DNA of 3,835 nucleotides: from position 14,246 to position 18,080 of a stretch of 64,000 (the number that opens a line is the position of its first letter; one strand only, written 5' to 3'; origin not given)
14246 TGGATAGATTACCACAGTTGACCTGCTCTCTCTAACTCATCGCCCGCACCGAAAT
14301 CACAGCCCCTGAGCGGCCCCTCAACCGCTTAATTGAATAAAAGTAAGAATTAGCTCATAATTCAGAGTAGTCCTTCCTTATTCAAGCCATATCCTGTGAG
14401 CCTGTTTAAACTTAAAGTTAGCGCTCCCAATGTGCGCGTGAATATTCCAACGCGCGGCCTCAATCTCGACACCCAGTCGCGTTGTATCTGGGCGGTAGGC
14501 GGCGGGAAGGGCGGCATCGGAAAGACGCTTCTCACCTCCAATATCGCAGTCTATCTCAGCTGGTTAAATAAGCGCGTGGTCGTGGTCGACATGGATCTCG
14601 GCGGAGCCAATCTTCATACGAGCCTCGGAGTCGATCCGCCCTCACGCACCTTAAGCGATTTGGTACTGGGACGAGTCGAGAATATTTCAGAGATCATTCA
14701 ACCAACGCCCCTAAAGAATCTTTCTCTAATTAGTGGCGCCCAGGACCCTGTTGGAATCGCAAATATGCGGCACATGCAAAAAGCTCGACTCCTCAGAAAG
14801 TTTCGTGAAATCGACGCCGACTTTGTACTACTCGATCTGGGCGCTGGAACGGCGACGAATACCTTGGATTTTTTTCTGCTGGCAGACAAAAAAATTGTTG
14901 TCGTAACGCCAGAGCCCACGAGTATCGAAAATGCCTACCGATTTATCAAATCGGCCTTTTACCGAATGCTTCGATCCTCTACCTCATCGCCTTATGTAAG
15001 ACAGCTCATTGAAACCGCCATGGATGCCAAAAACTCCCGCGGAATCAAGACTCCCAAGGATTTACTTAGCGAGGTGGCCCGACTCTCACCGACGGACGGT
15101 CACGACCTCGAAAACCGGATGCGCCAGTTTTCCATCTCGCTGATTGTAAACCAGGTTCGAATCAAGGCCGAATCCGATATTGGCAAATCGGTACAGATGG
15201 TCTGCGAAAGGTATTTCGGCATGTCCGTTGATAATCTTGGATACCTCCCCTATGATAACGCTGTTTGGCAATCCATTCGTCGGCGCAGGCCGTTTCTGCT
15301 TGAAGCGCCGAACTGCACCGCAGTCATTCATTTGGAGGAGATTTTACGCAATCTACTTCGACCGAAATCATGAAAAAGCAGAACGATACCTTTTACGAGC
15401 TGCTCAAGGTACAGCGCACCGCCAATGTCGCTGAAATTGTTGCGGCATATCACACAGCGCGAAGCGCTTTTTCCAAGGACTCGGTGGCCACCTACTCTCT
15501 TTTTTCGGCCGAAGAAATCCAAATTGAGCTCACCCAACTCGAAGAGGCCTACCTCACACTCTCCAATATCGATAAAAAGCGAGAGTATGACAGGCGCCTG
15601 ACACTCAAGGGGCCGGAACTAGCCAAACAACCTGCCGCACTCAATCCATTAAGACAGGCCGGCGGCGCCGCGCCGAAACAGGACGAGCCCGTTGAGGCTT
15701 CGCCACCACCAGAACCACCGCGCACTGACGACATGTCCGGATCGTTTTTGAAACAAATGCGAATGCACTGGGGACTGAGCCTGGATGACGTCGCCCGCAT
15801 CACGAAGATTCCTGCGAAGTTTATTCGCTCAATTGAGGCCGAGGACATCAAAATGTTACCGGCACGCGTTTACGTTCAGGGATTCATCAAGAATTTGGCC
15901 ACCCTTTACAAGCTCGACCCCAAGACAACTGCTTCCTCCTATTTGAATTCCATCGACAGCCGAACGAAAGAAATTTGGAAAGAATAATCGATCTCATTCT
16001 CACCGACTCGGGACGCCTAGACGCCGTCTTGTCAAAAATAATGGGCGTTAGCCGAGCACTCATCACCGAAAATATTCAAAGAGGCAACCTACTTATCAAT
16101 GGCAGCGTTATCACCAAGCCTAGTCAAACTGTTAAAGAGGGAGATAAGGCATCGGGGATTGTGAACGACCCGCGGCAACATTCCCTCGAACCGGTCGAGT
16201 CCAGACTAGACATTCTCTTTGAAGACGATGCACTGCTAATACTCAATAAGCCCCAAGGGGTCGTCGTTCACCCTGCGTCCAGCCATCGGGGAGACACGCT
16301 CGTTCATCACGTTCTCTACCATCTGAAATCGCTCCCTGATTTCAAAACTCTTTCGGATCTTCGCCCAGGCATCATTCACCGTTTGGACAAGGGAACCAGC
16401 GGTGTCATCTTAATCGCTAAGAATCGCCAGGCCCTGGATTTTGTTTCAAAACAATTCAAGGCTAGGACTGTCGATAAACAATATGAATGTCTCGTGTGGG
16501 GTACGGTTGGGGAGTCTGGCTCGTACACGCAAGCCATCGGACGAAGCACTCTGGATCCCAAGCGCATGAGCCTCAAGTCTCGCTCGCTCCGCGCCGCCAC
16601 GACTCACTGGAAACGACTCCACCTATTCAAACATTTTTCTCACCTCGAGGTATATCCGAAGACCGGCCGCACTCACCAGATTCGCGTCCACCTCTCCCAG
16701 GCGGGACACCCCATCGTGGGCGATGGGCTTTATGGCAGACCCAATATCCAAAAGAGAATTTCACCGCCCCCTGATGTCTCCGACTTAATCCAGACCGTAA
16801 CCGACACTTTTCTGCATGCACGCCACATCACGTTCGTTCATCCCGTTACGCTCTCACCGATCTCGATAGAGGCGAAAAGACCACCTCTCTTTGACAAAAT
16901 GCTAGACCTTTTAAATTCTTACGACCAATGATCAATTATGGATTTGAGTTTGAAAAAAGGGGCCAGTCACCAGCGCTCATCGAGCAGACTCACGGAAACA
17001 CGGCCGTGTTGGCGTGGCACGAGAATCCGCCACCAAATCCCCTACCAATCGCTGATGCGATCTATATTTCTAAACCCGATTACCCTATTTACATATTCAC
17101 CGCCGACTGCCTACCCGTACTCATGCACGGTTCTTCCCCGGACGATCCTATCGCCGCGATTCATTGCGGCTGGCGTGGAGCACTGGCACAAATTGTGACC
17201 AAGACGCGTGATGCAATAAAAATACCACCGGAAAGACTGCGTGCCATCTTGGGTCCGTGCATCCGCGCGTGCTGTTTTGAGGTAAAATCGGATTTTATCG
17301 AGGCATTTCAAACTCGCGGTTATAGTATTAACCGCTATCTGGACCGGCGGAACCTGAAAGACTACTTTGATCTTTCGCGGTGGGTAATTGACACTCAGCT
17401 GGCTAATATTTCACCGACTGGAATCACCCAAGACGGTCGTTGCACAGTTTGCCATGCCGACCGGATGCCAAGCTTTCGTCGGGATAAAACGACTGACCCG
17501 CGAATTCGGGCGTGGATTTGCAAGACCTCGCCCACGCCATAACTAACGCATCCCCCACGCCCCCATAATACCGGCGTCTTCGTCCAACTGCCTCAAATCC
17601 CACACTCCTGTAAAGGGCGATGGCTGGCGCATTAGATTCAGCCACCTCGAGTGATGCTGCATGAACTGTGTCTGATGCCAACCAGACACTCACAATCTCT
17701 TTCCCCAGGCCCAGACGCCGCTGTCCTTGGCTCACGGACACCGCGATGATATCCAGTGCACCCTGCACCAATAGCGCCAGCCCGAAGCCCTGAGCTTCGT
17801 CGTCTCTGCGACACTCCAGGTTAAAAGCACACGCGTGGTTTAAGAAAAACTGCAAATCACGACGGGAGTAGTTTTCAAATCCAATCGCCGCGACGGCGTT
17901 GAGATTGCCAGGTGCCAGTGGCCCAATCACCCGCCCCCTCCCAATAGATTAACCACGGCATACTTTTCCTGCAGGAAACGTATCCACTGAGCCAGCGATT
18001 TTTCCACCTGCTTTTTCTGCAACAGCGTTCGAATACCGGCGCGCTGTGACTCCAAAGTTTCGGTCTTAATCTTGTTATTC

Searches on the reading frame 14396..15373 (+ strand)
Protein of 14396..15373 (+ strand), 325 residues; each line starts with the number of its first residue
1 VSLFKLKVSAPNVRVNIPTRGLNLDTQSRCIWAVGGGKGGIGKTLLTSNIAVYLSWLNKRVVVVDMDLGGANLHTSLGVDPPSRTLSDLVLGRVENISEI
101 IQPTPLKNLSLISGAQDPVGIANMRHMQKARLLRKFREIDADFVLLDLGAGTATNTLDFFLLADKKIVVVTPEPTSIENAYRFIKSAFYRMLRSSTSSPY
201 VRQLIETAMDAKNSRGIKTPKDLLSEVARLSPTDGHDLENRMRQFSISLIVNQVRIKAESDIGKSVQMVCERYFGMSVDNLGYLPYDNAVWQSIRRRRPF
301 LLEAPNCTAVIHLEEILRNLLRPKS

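Call 79: search_protein_families(library=pfam, proteins=[window:14396-15373:+], max_evalue=0.00001)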
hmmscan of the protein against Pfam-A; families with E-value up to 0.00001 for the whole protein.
window:14396-15373:+ (325 aa): 3 families
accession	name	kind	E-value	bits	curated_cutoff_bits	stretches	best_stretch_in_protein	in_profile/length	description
PF10609.15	ParA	-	2.3e-14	53.8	27.1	1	31-184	5-157/246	NUBPL iron-transfer P-loop NTPase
PF13614.12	AAA_31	-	3.2e-13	50.5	27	1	33-184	5-161/177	AAA domain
PF01656.29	CbiA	-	4.6e-12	46.4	25.4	1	33-299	2-124/125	CobQ/CobB/MinD/ParA nucleotide binding domain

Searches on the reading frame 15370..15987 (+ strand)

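Call 80: search_protein_families(library=pfam, proteins=[window:15370-15987:+], max_evalue=0.00001)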
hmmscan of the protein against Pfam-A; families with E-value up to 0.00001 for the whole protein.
window:15370-15987:+ (205 aa): 1 family
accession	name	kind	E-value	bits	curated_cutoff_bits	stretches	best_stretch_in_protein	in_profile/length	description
PF13413.12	HTH_25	-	5.1e-17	61.9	24.6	1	127-185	2-60/62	Helix-turn-helix domain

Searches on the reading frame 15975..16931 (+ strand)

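Call 80: search_protein_families(library=pfam, proteins=[window:15975-16931:+], max_evalue=0.00001)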
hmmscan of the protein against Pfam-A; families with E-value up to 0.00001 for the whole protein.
window:15975-16931:+ (318 aa): 2 families
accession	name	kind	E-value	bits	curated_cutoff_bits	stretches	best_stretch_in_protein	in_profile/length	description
PF00849.27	PseudoU_synth_2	-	4.4e-30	105.3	26.8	1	87-242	2-152/152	RNA pseudouridylate synthase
PF01479.30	S4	-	1.4e-08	34.8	22.8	1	14-57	2-46/48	S4 domain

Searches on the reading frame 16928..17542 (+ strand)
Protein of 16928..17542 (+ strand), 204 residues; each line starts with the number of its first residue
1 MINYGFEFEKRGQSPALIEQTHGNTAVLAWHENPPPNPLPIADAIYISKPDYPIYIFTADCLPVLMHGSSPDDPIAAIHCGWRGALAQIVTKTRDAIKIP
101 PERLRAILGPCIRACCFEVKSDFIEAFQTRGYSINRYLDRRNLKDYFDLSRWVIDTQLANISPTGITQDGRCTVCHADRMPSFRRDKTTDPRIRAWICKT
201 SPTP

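Call 80: search_protein_families(library=pfam, proteins=[window:16928-17542:+], max_evalue=0.00001)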
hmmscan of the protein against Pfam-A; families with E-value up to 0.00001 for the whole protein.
window:16928-17542:+ (204 aa): 1 family
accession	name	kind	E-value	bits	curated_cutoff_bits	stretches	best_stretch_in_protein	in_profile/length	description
PF02578.20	Cu-oxidase_4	-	7.7e-37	127.4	22.9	1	16-192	47-232/238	Multi-copper polyphenol oxidoreductase laccase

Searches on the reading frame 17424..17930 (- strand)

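Call 80: search_protein_families(library=pfam, proteins=[window:17424-17930:-], max_evalue=0.00001)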
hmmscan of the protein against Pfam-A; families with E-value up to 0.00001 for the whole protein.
window:17424-17930:- (168 aa): 1 family
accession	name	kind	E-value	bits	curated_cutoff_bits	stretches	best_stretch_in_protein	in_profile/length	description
PF00583.31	Acetyltransf_1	-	9.7e-08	32.7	20.7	1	25-112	24-116/116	Acetyltransferase (GNAT) family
